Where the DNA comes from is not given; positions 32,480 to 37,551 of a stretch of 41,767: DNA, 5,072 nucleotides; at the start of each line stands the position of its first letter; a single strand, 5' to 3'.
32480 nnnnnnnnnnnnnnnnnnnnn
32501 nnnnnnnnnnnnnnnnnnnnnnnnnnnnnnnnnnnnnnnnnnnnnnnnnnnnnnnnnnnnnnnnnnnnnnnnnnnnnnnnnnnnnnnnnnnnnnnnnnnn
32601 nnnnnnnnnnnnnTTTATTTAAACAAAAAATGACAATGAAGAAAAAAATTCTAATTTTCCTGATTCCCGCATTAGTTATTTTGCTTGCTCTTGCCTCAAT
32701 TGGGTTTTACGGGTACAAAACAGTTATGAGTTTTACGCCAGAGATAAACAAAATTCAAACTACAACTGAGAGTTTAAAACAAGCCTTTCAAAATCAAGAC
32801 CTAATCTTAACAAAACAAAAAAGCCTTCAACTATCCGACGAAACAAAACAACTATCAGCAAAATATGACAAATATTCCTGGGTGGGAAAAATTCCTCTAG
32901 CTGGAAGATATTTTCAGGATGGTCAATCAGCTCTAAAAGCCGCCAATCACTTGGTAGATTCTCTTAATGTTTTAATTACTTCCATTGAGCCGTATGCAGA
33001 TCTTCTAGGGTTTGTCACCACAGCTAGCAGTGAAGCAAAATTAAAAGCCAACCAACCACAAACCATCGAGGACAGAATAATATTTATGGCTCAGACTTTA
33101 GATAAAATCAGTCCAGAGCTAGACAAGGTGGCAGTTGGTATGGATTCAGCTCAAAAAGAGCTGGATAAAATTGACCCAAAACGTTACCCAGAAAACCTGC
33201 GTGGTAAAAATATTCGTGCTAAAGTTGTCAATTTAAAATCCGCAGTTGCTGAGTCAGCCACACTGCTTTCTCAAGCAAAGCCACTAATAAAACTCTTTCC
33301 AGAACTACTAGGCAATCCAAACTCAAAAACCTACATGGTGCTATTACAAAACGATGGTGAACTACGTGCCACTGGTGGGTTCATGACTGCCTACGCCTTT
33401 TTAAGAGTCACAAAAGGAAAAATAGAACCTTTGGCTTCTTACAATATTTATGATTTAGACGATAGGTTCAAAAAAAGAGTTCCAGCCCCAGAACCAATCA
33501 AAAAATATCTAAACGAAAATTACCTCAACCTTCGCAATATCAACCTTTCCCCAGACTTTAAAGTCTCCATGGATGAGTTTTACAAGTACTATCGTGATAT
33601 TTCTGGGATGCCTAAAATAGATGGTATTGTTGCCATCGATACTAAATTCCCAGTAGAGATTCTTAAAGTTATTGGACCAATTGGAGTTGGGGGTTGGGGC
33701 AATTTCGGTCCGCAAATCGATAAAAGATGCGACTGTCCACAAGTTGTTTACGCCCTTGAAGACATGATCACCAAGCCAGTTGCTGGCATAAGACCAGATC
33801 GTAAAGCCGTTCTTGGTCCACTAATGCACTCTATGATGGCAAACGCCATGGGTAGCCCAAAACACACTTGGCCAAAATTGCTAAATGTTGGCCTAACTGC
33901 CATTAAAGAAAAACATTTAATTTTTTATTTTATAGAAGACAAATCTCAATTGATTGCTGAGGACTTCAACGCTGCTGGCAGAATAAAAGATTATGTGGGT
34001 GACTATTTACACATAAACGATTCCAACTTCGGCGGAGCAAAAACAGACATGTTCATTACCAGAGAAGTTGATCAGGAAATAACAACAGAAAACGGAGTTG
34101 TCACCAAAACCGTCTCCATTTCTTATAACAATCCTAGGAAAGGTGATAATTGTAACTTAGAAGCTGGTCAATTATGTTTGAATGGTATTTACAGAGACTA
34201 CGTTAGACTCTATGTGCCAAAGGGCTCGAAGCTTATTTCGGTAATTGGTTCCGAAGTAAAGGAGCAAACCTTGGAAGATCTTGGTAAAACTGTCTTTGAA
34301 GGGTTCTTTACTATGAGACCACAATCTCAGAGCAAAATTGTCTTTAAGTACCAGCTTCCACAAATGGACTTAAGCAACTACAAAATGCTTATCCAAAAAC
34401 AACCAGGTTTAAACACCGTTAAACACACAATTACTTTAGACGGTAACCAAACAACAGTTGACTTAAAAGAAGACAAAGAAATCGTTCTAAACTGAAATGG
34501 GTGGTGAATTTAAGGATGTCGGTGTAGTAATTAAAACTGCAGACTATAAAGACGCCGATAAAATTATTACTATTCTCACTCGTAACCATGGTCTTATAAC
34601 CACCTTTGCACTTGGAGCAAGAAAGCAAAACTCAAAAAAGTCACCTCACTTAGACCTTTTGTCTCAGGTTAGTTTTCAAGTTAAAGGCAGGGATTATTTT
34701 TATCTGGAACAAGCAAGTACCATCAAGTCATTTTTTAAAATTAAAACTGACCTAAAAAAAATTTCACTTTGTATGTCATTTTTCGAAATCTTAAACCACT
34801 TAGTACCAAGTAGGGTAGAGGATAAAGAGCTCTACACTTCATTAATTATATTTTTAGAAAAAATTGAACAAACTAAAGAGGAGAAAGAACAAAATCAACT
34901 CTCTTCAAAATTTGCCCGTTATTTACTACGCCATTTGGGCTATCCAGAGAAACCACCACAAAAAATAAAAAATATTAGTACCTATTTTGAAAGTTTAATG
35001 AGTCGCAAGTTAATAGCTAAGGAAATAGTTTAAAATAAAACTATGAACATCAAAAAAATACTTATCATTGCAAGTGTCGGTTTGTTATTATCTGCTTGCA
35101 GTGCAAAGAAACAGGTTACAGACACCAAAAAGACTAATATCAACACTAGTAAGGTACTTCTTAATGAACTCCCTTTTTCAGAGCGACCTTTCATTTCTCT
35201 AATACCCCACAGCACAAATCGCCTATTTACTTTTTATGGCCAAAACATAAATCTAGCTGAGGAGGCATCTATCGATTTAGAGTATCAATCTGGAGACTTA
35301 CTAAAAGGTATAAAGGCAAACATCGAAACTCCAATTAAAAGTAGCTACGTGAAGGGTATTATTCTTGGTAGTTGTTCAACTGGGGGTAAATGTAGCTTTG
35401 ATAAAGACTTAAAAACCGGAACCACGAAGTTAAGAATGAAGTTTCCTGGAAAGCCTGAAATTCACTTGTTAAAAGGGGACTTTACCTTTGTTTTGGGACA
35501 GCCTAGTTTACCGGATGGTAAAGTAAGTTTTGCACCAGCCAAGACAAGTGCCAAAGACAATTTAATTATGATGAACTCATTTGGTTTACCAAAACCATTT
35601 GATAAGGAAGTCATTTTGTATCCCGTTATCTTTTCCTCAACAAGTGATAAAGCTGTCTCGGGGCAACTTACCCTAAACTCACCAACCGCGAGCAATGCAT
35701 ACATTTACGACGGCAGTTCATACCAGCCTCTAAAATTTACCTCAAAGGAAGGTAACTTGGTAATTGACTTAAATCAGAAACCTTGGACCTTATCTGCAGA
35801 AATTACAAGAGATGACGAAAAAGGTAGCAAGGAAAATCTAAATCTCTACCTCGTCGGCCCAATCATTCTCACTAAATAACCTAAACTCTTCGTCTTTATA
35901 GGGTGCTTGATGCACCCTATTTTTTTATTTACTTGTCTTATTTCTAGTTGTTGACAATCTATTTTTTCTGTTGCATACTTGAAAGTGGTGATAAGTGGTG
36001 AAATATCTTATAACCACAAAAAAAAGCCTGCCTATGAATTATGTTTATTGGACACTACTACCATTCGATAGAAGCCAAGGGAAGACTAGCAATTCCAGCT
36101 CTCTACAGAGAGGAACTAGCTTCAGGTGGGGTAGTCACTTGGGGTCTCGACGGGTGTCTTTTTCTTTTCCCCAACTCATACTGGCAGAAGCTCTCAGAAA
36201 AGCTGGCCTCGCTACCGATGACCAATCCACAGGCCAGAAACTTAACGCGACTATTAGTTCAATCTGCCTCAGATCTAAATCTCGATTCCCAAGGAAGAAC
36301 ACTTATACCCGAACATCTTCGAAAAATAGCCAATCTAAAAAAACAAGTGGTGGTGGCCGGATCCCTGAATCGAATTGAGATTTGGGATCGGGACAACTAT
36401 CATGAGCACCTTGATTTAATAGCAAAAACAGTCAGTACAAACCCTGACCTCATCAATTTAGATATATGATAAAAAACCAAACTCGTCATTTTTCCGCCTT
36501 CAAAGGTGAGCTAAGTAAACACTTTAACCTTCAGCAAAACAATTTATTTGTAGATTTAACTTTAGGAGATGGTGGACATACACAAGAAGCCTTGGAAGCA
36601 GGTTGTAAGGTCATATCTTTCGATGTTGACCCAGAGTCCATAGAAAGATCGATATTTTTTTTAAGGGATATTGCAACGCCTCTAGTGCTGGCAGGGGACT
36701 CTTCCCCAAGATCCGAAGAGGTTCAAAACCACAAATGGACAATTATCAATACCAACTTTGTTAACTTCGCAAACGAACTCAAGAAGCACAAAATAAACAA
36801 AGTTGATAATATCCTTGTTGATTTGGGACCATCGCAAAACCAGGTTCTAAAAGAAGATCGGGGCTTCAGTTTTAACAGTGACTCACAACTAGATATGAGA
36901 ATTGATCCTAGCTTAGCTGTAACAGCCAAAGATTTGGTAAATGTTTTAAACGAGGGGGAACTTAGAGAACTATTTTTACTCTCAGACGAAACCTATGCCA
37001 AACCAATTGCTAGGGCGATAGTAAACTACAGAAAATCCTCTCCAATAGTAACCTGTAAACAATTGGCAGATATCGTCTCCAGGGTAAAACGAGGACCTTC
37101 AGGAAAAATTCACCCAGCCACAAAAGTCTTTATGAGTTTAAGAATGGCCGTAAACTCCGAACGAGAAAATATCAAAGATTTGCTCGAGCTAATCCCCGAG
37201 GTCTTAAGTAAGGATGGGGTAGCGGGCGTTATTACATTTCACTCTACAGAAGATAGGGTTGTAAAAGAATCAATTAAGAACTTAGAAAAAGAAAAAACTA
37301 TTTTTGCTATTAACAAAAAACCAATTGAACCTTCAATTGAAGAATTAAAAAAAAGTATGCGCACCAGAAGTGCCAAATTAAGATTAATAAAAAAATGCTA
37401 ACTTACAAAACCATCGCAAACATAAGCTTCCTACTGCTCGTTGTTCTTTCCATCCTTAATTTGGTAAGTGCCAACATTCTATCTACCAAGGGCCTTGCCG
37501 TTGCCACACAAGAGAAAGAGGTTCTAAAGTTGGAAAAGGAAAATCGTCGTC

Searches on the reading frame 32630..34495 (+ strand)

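Call 4: search_protein_families(library=pfam, proteins=[window:32630-34495:+], max_evalue=0.1)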
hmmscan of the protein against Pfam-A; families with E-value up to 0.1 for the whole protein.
window:32630-34495:+ (621 aa): 2 families
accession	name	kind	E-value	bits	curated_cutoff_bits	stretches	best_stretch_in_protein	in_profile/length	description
PF13196.11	DUF4012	-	2.3e-20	74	28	1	233-353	4-124/144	Protein of unknown function (DUF4012)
PF17294.7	Lipoprotein_22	-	0.012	15.7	28.5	1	41-89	66-114/166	Uncharacterised lipoprotein family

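Call 5: search_protein_families(library=ncbifam, proteins=[window:32630-34495:+], max_evalue=0.1)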
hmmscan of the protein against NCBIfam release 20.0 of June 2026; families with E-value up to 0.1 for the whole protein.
window:32630-34495:+ (621 aa): 0 families

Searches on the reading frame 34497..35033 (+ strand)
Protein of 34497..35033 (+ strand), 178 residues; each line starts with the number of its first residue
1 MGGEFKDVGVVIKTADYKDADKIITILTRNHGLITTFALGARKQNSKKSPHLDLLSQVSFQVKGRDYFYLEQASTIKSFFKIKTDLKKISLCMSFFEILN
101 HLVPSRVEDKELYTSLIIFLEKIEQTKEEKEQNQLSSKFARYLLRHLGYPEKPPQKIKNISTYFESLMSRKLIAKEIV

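Call 7: search_protein_families(library=pfam, proteins=[window:34497-35033:+], max_evalue=0.001)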
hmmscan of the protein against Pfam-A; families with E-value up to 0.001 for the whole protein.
window:34497-35033:+ (178 aa): 2 families
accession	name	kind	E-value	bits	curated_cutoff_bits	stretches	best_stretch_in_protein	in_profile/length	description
PF11967.14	RecO_N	-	1.2e-18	67.4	27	1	4-79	3-80/80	Recombination protein O N terminal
PF02565.21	RecO_C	-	0.00012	22.3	22.1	1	84-149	2-64/157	Recombination protein O C terminal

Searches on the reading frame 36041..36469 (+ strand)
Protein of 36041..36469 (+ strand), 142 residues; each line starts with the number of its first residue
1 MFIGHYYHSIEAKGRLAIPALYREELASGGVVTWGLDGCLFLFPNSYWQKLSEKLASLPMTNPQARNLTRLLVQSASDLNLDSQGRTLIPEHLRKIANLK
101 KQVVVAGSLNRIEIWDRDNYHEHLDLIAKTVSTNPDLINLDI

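Call 58: search_protein_families(library=pfam, proteins=[window:36041-36469:+], max_evalue=0.01)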
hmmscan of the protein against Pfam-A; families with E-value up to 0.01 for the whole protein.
window:36041-36469:+ (142 aa): 1 family
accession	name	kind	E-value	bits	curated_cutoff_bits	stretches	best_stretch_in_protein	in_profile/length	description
PF02381.23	MraZ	-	2e-32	111.4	23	2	1-70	1-71/72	MraZ protein, putative antitoxin-like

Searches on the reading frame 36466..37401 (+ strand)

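Call 58: search_protein_families(library=pfam, proteins=[window:36466-37401:+], max_evalue=0.01)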
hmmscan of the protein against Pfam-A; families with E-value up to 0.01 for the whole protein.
window:36466-37401:+ (311 aa): 2 families
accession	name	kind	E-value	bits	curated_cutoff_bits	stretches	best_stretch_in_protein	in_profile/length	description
PF01795.25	Methyltransf_5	-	4.7e-72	243.5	27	1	6-310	2-308/309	MraW methylase family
PF01728.25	FtsJ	-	1.5e-06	28.7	24.1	1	15-123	11-102/181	FtsJ-like methyltransferase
